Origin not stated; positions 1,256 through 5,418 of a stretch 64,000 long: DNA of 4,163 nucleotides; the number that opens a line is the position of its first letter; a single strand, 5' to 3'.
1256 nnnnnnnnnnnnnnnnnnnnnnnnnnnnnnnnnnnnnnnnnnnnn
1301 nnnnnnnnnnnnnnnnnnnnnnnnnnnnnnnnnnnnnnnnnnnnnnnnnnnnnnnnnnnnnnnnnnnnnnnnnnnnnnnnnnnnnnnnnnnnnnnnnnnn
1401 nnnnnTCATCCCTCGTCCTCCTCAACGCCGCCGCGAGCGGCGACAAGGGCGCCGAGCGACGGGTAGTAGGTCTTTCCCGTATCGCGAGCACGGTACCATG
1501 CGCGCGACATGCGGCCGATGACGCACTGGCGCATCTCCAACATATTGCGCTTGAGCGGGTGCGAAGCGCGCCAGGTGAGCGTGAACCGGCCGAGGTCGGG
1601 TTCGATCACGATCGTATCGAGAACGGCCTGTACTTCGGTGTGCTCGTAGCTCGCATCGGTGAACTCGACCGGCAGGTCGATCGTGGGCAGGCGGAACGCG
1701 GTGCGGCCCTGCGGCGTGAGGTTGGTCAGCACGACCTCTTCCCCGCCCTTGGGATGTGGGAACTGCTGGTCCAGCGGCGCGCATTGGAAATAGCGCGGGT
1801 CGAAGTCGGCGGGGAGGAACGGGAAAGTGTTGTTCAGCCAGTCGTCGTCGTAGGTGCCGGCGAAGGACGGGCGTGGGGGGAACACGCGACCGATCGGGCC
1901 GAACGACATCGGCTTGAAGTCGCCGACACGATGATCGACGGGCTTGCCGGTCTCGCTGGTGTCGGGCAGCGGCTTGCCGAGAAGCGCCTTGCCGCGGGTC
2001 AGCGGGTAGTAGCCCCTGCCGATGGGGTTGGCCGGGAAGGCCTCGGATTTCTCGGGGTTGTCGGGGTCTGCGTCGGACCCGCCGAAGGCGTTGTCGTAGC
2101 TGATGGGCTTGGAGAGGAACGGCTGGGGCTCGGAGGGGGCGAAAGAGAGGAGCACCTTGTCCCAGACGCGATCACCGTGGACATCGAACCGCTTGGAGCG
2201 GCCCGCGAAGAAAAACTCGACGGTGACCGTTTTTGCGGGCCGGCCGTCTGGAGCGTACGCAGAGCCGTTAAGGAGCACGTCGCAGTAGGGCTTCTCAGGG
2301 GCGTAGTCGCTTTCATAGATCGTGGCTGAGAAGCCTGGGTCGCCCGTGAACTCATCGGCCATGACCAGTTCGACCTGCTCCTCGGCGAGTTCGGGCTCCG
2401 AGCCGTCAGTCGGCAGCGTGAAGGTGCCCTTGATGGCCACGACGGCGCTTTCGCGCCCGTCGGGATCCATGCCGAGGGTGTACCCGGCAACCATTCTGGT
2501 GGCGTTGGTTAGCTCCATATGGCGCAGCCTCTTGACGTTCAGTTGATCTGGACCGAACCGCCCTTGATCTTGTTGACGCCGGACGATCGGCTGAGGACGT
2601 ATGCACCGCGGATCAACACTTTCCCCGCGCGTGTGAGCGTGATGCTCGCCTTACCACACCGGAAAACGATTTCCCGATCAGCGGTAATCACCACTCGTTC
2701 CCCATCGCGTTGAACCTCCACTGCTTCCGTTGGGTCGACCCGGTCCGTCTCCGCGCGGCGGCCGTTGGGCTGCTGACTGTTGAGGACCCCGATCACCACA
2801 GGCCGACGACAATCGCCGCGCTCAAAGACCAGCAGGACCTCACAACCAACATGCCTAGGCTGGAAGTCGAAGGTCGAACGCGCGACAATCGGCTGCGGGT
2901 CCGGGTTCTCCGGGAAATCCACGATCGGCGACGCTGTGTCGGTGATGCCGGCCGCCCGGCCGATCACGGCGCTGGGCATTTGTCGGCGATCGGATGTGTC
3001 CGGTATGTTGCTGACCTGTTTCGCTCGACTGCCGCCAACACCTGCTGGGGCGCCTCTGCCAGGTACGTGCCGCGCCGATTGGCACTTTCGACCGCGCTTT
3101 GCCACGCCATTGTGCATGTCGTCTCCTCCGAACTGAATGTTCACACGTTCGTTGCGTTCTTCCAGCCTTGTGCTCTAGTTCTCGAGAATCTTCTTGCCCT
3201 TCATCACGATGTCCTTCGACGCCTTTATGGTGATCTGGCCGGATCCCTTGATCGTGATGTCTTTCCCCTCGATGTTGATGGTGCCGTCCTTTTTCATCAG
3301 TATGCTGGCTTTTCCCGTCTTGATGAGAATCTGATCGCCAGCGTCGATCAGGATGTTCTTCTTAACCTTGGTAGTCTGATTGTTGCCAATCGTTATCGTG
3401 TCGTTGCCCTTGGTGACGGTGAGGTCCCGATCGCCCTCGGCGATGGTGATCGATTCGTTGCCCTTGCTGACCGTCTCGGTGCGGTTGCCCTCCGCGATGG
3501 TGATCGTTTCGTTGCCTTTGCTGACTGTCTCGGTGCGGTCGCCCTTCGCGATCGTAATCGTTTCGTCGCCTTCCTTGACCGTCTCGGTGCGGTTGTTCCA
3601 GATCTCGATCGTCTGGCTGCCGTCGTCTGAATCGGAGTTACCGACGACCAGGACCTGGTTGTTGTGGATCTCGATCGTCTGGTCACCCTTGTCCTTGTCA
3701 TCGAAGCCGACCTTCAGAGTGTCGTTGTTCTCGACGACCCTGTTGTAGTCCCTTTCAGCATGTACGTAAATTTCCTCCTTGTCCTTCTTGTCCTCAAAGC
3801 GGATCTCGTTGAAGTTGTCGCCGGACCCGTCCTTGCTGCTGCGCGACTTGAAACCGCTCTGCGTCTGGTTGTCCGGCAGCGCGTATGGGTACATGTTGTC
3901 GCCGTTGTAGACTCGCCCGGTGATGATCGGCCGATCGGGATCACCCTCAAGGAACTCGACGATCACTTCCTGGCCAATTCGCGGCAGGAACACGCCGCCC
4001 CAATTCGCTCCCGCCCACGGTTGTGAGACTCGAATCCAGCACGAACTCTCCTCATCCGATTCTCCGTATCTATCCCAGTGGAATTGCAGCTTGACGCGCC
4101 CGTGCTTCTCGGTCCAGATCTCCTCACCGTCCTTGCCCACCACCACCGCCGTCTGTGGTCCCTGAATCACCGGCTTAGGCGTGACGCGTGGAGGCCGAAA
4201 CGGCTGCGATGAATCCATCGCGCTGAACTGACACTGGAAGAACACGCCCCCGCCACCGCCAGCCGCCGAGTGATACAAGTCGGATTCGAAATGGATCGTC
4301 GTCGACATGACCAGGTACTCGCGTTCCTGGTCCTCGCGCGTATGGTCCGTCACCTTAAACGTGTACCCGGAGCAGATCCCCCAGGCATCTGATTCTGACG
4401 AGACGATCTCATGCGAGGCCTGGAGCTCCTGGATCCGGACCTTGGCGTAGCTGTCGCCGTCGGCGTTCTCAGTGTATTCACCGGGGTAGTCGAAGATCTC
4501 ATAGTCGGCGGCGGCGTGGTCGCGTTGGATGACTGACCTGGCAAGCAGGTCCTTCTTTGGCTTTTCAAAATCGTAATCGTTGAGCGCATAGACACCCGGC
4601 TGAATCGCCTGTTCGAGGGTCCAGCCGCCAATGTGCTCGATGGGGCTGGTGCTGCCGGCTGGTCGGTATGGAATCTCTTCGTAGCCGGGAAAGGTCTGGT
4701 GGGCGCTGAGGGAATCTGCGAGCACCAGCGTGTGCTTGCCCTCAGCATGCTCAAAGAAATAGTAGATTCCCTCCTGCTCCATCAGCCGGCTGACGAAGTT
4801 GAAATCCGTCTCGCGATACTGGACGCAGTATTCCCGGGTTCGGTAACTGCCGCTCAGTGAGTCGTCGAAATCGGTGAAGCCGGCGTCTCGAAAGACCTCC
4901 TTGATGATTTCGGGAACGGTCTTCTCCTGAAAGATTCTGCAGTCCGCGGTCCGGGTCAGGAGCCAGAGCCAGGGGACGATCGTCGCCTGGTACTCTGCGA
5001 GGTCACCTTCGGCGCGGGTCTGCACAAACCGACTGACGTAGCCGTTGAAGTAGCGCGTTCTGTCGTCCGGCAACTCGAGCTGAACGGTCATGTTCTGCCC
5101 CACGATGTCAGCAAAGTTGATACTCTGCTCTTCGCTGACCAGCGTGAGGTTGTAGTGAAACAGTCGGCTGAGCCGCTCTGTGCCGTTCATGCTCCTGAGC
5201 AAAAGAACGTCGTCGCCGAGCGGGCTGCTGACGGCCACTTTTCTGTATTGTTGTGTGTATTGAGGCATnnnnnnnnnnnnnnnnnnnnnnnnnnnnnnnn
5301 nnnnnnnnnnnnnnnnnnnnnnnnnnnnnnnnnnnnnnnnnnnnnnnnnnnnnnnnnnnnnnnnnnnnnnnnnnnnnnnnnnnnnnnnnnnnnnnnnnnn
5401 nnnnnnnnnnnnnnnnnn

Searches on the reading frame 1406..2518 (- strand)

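Call 22: search_protein_families(library=pfam, proteins=[window:1406-2518:-], max_evalue=0.001)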
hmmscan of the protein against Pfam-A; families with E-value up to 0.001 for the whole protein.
window:1406-2518:- (370 aa): 1 family
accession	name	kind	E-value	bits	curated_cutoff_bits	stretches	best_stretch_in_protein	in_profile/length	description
PF09937.14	DUF2169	-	2.9e-95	319.5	25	1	20-317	1-294/294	Uncharacterized protein conserved in bacteria (DUF2169)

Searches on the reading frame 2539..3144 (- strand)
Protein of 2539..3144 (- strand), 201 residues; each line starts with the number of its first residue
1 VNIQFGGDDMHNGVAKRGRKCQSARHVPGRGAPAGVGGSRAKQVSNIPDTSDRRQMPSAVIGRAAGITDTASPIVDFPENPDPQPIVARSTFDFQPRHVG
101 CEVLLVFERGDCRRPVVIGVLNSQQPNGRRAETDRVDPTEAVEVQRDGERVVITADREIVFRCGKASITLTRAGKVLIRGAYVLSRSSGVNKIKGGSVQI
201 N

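Call 22: search_protein_families(library=pfam, proteins=[window:2539-3144:-], max_evalue=0.001)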
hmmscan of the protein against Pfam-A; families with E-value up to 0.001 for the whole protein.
window:2539-3144:- (201 aa): 1 family
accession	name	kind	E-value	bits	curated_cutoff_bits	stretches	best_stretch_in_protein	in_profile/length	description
PF20093.5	DUF6484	-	6.2e-20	72.1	27.6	1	61-121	1-61/61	Domain of unknown function (DUF6484)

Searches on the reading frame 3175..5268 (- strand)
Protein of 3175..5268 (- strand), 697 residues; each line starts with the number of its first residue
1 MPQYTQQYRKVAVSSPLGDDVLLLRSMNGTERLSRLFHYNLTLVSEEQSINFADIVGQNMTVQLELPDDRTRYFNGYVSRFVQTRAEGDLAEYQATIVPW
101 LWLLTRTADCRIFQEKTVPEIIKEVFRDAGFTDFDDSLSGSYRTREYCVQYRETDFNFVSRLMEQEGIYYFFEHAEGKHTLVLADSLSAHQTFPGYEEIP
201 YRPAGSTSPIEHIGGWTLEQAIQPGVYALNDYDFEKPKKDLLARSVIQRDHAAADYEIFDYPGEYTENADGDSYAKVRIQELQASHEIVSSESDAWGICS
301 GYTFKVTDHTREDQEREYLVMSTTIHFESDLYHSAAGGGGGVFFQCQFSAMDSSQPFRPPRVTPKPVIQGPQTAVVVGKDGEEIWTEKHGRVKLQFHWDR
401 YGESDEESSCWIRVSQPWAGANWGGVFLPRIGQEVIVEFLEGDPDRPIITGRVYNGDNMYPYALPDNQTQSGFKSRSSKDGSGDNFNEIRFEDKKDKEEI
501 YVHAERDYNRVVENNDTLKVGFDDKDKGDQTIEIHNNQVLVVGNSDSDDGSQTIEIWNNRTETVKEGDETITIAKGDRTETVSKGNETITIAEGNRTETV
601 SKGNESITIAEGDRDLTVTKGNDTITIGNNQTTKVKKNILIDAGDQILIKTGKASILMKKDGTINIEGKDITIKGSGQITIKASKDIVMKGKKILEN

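Call 22: search_protein_families(library=pfam, proteins=[window:3175-5268:-], max_evalue=0.001)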
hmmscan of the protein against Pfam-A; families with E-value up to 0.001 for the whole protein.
window:3175-5268:- (697 aa): 5 families
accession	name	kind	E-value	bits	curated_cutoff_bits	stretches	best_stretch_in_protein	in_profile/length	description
PF05954.17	Phage_GPD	-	3e-109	365.3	30.1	1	30-329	1-303/305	Phage tail baseplate hub (GPD)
PF22178.3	Gp5_trimer_C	-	3.1e-25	88.9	30.9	1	471-588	1-109/112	Bacteriophage T4 gp5 C-terminal trimerisation domain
PF04717.18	Phage_base_V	-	5.7e-16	59.1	23.8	1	386-454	11-75/75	Type VI secretion system/phage-baseplate injector OB domain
PF06715.18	Gp5_C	-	2.8e-07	30.6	20.4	0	567-591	1-23/24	Gp5 C-terminal repeat (3 copies)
PF20093.5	DUF6484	-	6.3e-05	24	27.6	1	431-453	39-61/61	Domain of unknown function (DUF6484)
